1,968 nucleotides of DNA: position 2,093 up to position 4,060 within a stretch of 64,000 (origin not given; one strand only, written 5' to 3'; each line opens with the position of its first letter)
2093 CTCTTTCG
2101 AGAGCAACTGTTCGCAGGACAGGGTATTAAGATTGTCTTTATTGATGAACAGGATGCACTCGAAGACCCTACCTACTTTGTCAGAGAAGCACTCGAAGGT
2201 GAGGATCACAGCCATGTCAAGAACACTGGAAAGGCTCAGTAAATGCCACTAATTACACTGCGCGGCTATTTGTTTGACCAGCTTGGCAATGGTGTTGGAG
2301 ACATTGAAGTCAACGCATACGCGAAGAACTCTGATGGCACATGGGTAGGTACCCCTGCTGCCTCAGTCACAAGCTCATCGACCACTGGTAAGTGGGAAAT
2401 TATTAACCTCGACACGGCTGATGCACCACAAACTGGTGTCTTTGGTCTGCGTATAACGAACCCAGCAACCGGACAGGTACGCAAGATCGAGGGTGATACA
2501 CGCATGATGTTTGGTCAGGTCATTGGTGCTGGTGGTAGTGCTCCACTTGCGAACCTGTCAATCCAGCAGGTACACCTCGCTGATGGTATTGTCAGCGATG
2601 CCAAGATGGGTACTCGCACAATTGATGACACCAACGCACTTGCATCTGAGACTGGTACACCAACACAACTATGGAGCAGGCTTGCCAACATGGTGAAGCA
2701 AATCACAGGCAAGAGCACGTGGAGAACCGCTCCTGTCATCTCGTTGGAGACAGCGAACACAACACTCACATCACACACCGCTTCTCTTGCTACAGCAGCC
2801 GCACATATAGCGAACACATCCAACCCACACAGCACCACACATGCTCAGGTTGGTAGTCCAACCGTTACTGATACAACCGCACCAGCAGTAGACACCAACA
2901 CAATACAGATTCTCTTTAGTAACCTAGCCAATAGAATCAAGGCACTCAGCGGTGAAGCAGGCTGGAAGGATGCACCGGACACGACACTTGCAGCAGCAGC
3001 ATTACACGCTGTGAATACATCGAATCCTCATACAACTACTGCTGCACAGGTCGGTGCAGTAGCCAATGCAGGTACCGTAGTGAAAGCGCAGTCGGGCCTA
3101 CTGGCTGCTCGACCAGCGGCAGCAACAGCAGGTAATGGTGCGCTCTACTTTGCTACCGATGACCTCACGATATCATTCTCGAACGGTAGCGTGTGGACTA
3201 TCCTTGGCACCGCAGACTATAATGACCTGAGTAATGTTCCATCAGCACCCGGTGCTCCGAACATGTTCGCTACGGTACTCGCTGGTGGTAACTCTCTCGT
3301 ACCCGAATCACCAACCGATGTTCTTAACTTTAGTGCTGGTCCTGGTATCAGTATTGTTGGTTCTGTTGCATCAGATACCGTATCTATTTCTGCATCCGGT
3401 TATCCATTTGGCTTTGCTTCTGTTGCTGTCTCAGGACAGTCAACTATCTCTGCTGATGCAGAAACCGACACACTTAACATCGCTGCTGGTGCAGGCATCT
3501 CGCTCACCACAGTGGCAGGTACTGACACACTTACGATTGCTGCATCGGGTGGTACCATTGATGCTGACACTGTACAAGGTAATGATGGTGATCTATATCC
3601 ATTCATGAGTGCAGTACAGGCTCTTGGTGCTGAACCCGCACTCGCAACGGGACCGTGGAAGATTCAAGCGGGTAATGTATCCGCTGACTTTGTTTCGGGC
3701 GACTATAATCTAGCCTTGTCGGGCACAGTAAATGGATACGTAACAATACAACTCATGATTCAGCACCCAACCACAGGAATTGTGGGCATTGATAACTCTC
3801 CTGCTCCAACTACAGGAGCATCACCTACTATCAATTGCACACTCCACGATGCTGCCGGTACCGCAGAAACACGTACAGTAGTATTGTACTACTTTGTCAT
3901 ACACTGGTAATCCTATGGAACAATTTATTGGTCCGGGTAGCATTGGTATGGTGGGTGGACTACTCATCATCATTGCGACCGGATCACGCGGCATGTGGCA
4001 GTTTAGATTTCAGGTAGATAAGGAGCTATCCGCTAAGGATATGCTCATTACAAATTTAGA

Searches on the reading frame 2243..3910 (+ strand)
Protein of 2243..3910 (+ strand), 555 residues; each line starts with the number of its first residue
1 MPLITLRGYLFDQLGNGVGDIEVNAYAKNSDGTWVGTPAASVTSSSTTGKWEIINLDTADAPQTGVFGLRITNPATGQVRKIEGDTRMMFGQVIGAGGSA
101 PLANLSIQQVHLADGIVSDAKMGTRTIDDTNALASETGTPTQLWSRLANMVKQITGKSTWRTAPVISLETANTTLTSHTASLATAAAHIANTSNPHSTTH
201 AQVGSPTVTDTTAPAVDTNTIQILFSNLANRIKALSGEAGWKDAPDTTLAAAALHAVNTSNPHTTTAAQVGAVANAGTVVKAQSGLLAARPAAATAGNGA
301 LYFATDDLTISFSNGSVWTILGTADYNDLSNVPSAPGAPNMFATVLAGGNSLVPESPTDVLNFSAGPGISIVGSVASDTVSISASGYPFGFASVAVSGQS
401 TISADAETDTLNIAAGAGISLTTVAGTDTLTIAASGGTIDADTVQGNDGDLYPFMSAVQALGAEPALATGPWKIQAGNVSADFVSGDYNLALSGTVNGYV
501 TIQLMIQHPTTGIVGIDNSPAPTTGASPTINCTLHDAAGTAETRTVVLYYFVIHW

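Call 59: search_protein_families(library=phrogs, proteins=[window:2243-3910:+], max_evalue=0.001)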
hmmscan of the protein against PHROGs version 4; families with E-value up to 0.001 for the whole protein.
window:2243-3910:+ (555 aa): 1 family
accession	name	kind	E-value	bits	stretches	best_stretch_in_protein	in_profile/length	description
phrog_8147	-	tail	3.5e-05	24.1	0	253-277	169-193/436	tail fiber protein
